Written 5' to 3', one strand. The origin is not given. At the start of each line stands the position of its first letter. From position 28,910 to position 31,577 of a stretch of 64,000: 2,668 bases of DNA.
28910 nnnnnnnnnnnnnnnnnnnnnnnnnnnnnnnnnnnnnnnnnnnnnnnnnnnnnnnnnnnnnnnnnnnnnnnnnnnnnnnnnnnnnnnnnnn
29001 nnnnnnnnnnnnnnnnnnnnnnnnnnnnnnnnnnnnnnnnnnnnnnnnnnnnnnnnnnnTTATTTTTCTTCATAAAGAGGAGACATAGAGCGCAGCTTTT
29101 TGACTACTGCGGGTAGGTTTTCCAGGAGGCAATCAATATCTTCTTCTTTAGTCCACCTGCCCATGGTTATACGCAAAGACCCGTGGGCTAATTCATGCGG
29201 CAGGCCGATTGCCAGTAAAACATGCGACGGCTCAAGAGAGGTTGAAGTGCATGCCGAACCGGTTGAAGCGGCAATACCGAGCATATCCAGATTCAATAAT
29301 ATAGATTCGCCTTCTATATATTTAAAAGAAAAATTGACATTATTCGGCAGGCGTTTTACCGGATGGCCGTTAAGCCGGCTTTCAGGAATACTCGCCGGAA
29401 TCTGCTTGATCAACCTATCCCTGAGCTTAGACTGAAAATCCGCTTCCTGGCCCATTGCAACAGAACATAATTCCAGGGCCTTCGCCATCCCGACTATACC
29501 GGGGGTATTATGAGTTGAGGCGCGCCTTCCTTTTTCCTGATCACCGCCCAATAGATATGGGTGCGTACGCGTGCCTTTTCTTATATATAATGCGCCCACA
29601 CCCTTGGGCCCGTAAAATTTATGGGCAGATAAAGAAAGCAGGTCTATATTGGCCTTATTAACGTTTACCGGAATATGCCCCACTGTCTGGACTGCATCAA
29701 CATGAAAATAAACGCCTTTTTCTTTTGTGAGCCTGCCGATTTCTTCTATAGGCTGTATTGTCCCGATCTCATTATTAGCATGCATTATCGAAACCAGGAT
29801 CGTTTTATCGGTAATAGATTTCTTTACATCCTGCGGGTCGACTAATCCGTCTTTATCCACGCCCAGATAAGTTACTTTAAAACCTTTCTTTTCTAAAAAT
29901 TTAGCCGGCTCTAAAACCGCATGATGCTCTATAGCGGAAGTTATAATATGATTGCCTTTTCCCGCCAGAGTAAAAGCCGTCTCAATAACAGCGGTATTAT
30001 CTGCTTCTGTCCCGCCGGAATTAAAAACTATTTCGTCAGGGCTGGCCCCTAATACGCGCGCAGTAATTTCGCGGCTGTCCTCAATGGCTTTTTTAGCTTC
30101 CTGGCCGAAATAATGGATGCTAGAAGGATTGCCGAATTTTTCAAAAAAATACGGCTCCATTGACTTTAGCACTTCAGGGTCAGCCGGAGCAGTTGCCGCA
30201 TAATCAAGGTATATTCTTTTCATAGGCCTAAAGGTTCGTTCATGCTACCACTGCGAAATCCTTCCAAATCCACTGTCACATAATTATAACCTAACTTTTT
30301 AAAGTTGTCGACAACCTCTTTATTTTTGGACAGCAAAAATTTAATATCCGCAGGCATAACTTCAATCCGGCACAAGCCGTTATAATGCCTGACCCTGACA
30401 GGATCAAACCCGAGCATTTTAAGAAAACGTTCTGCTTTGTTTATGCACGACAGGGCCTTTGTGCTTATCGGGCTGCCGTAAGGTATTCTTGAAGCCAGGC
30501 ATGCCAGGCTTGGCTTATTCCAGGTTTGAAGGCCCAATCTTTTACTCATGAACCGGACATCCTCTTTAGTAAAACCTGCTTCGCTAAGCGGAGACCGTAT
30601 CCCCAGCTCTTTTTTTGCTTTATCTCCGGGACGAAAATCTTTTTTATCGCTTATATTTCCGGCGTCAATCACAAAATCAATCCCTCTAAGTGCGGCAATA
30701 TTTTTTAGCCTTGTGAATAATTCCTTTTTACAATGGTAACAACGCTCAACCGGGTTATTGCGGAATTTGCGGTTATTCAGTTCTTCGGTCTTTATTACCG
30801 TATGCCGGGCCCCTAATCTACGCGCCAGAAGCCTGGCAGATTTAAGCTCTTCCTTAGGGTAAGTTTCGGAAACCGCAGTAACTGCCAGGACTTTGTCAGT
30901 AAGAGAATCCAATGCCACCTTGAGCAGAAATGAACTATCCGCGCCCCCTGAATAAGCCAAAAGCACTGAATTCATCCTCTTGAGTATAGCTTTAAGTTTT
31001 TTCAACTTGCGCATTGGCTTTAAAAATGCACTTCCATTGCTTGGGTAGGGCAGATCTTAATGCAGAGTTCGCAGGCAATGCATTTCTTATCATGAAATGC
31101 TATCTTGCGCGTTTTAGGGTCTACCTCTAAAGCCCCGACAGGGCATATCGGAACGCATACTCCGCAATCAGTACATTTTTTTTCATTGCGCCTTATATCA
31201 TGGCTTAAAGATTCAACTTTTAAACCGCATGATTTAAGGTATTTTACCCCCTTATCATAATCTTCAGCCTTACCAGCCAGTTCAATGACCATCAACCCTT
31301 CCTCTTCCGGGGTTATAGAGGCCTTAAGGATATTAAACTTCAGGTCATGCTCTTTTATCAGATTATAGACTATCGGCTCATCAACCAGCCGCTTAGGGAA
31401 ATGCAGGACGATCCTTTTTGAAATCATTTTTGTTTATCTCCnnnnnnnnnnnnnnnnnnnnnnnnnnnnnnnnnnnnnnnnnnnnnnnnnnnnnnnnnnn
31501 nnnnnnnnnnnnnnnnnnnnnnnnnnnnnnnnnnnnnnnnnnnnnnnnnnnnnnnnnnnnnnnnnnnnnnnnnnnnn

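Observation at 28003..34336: Rrf2-controlled sulfur block linking methanogen-type homocysteine synthesis with LarE-like, NifS and PurM-like genes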

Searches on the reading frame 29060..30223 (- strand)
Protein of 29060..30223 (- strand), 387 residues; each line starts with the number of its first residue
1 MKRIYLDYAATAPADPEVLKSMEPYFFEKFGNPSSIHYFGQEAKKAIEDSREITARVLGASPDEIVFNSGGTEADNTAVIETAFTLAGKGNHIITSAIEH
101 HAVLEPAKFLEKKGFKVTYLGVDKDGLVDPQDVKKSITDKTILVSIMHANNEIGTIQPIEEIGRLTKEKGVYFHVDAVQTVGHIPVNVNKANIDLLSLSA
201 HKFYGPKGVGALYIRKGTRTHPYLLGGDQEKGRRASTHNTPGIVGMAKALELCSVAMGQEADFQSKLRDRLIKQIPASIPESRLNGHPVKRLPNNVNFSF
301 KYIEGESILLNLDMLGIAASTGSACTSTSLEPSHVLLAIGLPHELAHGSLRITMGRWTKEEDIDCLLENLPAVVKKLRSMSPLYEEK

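Call 3: search_protein_families(library=pfam, proteins=[window:29060-30223:-])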
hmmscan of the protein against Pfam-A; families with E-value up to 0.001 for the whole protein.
window:29060-30223:- (387 aa): 4 families
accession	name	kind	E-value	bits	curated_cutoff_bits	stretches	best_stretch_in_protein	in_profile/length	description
PF00266.25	Aminotran_5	-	3.6e-90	303.1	21.5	1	4-366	1-371/371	Aminotransferase class-V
PF01041.23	DegT_DnrJ_EryC1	-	9e-07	28.9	19.8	1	72-183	49-152/360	DegT/DnrJ/EryC1/StrS aminotransferase family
PF01212.27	Beta_elim_lyase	-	4.2e-05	23.4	27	1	63-177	48-169/288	Beta-eliminating lyase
PF01053.26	Cys_Met_Meta_PP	-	9.7e-05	21.5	27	1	76-204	77-200/381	Cys/Met metabolism PLP-dependent enzyme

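Call 4: search_protein_families(library=ncbifam, proteins=[window:29060-30223:-])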
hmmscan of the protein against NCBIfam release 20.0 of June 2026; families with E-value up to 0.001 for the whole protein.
window:29060-30223:- (387 aa): 32 families (the best 25 are shown)
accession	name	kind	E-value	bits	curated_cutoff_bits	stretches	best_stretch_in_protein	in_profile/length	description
TIGR03402.1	FeS_nifS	equivalog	5.1e-174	578.4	530.75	1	4-383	1-379/379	cysteine desulfurase NifS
TIGR02006.1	IscS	equivalog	9.6e-138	459.5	643.2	1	3-385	4-386/402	IscS subfamily cysteine desulfurase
NF010611.0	PRK14012.1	equivalog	3.1e-134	447.9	548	1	3-385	6-390/406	IscS subfamily cysteine desulfurase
TIGR03235.1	DNA_S_dndA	equivalog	2.1e-115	385.8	480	1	5-353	1-352/353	cysteine desulfurase DndA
TIGR03403.1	nifS_epsilon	equivalog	1.6e-114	382.7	587.7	1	4-381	1-380/382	NifS family cysteine desulfurase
NF002806.0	PRK02948.1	subfamily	9.5e-98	327.6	304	1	4-376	2-374/381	IscS subfamily cysteine desulfurase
TIGR01979.1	sufS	subfamily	2.8e-54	184.5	475.1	1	4-376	20-401/403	SufS family cysteine desulfurase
TIGR01977.1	am_tr_V_EF2568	hypoth_equivalog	1.6e-50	172.2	377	1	4-370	1-373/376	cysteine desulfurase family protein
NF041166.1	f2_encap_cargo1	exception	6.2e-40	137.9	800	1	4-228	247-476/623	family 2A encapsulin nanocompartment cargo protein cysteine desulfurase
NF006791.0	PRK09295.1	equivalog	6e-36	124.4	661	1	4-328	25-367/406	cysteine desulfurase SufS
NF040779.1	Sec_lyase_SclA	exception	1.2e-34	119.8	525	1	4-230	1-229/378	selenocysteine lyase SclA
TIGR01976.1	am_tr_V_VC1184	hypoth_equivalog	6.5e-31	108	352.35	1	3-219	19-236/401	cysteine desulfurase-like protein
NF008126.0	PRK10874.1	equivalog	1.2e-30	107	607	1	3-227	20-249/401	cysteine desulfurase CsdA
TIGR03392.1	FeS_syn_CsdA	equivalog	4.2e-29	101.9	493.6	1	3-216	17-233/398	cysteine desulfurase CsdA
TIGR04343.1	egtE_PLP_lyase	equivalog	5.9e-18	64.8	400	1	43-230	52-233/370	ergothioneine biosynthesis PLP-dependent enzyme EgtE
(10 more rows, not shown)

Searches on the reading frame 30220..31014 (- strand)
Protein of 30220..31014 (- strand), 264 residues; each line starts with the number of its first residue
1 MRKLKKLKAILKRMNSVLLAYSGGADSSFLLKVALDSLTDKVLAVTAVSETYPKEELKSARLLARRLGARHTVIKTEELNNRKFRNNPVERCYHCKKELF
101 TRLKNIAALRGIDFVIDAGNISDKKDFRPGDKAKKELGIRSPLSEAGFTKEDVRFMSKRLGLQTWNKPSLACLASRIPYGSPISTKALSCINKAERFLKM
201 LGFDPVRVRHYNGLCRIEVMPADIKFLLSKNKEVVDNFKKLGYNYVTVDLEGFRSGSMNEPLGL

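Call 3: search_protein_families(library=pfam, proteins=[window:30220-31014:-])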
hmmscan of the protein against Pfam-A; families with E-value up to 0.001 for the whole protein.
window:30220-31014:- (264 aa): 4 families
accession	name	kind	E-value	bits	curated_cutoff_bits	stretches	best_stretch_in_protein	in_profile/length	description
PF02540.23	NAD_synthase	-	5.3e-05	22.9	21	1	14-79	18-84/242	NAD synthase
PF00764.25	Arginosuc_synth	-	8.8e-05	23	27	1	17-76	2-61/162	Arginosuccinate synthase N-terminal HUP domain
PF06508.19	QueC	-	0.00025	21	22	0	18-80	3-64/210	Queuosine biosynthesis protein QueC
PF00733.27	Asn_synthase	-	0.00051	20.2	21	1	22-76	25-79/354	Asparagine synthase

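Call 4: search_protein_families(library=ncbifam, proteins=[window:30220-31014:-])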
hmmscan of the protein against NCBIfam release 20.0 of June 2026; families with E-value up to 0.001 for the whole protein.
window:30220-31014:- (264 aa): 9 families
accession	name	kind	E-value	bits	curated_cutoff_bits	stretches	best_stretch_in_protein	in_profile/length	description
TIGR00268.2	TIGR00268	equivalog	7.4e-97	323.7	150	1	3-259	2-259/259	ATP-dependent sacrificial sulfur transferase LarE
NF010587.0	PRK13980.1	equivalog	4.9e-07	29.2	255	1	13-86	30-104/267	NAD+ synthase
TIGR00364.1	TIGR00364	equivalog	8.2e-06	25.5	150.3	1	20-81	4-64/201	7-cyano-7-deazaguanine synthase QueC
NF038212.1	argG_rel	exception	1.5e-05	24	425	1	2-77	2-75/381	argininosuccinate synthase-related protein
NF010588.0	PRK13981.1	equivalog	1.7e-05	23.4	479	1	13-80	284-352/546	NAD+ synthase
TIGR03573.1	WbuX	subfamily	2.6e-05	23.8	203.2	1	3-122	45-172/344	N-acetyl sugar amidotransferase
NF010392.0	PRK13820.1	equivalog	0.00014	21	512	1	14-78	2-66/395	argininosuccinate synthase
TIGR00552.1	nadE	equivalog_domain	0.00021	20.6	63.65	1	13-81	21-91/251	NAD(+) synthase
NF001770.0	PRK00509.1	equivalog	0.00028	20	334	1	13-75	3-63/401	argininosuccinate synthase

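Call 19: search_solved_structures(query=window:30220-31014:-, max_evalue=0.001, show_alignments=2)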
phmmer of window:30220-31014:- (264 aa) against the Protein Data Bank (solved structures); distinct sequences matched with E-value up to 0.001: 3.
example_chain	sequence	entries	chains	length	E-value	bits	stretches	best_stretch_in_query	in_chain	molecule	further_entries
6b2o_A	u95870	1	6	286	7.9e-56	192.4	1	6-262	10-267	ATP-utilizing enzyme of the PP-loopsuperfamily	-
5udq_A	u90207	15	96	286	2.7e-55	190.7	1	6-262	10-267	Lactate racemization operon protein LarE | ATP-utilizing enzyme of the PP-loopsuperfamily | Pyridinium-3,5-biscarboxylic acid mononucleotide sulfurtransferase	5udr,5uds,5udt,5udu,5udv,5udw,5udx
8cnz_A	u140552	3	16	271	5.2e-25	91.5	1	13-251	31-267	NAD_synthase domain-containing protein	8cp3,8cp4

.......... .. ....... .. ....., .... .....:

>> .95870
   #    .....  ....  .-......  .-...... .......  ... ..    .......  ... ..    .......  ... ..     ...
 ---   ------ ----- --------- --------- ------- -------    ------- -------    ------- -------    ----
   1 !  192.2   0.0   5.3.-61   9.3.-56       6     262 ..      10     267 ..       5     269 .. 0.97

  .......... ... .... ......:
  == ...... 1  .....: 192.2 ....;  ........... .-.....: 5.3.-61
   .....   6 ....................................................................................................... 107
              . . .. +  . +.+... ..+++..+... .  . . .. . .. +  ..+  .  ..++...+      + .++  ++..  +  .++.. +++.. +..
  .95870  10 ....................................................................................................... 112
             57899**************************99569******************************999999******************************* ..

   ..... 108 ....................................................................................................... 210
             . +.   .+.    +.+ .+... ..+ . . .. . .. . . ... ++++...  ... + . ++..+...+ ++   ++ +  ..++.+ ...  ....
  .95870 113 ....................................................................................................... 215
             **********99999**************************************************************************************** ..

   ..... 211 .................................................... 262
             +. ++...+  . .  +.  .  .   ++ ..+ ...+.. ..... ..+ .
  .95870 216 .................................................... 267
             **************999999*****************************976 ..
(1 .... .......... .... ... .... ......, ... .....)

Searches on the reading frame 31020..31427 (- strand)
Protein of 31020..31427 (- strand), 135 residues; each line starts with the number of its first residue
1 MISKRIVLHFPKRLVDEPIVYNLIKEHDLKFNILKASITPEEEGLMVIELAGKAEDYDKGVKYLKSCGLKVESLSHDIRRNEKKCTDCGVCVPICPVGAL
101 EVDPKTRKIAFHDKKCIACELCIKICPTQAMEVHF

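Call 3: search_protein_families(library=pfam, proteins=[window:31020-31427:-])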
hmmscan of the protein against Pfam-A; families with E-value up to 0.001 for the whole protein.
window:31020-31427:- (135 aa): 14 families
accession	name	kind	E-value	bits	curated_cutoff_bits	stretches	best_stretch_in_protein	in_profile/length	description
PF09383.16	NIL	-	3.8e-18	65.6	24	1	4-72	1-72/73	NIL domain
PF00037.32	Fer4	-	1.6e-13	50.3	21.1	2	80-101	3-24/24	4Fe-4S binding domain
PF12838.12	Fer4_7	-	2e-11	44.6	27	1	84-130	1-52/52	4Fe-4S dicluster domain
PF12837.12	Fer4_6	-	1.7e-10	40.8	25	2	79-100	3-24/24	4Fe-4S binding domain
PF13187.11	Fer4_9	-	9.6e-10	38.8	27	1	84-131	1-52/52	4Fe-4S dicluster domain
PF13237.11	Fer4_10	-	3.7e-09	36.8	25.5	1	78-127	2-53/53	4Fe-4S dicluster domain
PF14697.11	Fer4_21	-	1.9e-08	34.7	35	1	81-132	4-58/59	4Fe-4S dicluster domain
PF12797.12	Fer4_2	-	1.1e-07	31.8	24.5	1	79-97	4-22/22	4Fe-4S binding domain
PF13484.11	Fer4_16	-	2.8e-07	31.6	30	0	84-103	1-20/66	4Fe-4S double cluster binding domain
PF12800.12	Fer4_4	-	4.3e-07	30.1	24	0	83-98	2-17/17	4Fe-4S binding domain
PF13746.11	Fer4_18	-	2.3e-05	25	27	0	68-98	42-74/114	4Fe-4S dicluster domain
PF25160.1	LdpA_Fe-S-bd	-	6.2e-05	23.1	27.6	0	81-101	24-44/49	LdpA Fe-S cluster-binding domain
PF12798.12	Fer4_3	-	0.00016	22.7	27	0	85-99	1-15/15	4Fe-4S binding domain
PF13183.11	Fer4_8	-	0.0005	21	27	0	83-102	3-22/68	4Fe-4S dicluster domain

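Call 4: search_protein_families(library=ncbifam, proteins=[window:31020-31427:-])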
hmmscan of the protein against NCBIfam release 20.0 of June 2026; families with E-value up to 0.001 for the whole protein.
window:31020-31427:- (135 aa): 76 families (the best 25 are shown)
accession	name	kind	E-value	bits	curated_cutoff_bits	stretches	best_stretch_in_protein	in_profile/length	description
NF043039.1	HgcAB_like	equivalog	8e-14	52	285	1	45-131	267-349/350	HgcAB-like fusion protein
NF038196.1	ferrodoxin_EFR1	subfamily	3.4e-13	50.2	75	1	68-133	170-231/242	EFR1 family ferrodoxin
NF006221.0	PRK08348.1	subfamily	8.1e-13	48.2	124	1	77-132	38-93/136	NADH-plastoquinone oxidoreductase subunit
NF010369.0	PRK13795.1-4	equivalog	1.9e-10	39.6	1086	1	79-128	572-621/633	hypothetical protein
TIGR04041.1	activase_YjjW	hypoth_equivalog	3.6e-10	39.7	250.2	1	80-130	38-86/276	YjjW family glycine radical enzyme activase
NF042909.1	FMH_DH_FwdF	exception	8.5e-10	38.2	375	2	105-133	6-34/336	tungsten-dependent formylmethanofuran dehydrogenase subunit FwdF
NF005504.0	PRK07118.1-3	equivalog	8.7e-10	38.4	437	1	32-133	88-190/293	Fe-S cluster domain-containing protein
NF040864.1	HgcB_ferredoxin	equivalog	3.8e-09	36.3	99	1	79-134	10-64/93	mercury methylation ferredoxin HgcB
NF043069.1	T4HPD_activ_SAM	equivalog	4.7e-09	36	425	1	73-133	41-99/299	trans-4-hydroxy-L-proline dehydratase activase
NF045874.1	Vhu_polyferre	exception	5.2e-09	35.3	600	1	82-133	127-176/381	F420-non-reducing hydrogenase associated-polyferredoxin VhuB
TIGR01971.1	NuoI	subfamily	1.6e-08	34.1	113.05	1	113-133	41-61/121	NADH-quinone oxidoreductase, chain I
NF010368.0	PRK13795.1-3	equivalog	2.4e-08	32.7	588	1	73-128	578-629/635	hypothetical protein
NF010367.0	PRK13795.1-2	equivalog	4e-08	32.2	456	1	66-129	520-582/584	hypothetical protein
TIGR01944.1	rnfB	subfamily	5.4e-08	32.6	68.7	1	81-133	111-162/190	RnfABCDGE type electron transport complex subunit B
TIGR04395.1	cutC_activ_rSAM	equivalog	7.2e-08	32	360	1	76-133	47-105/309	choline TMA-lyase-activating enzyme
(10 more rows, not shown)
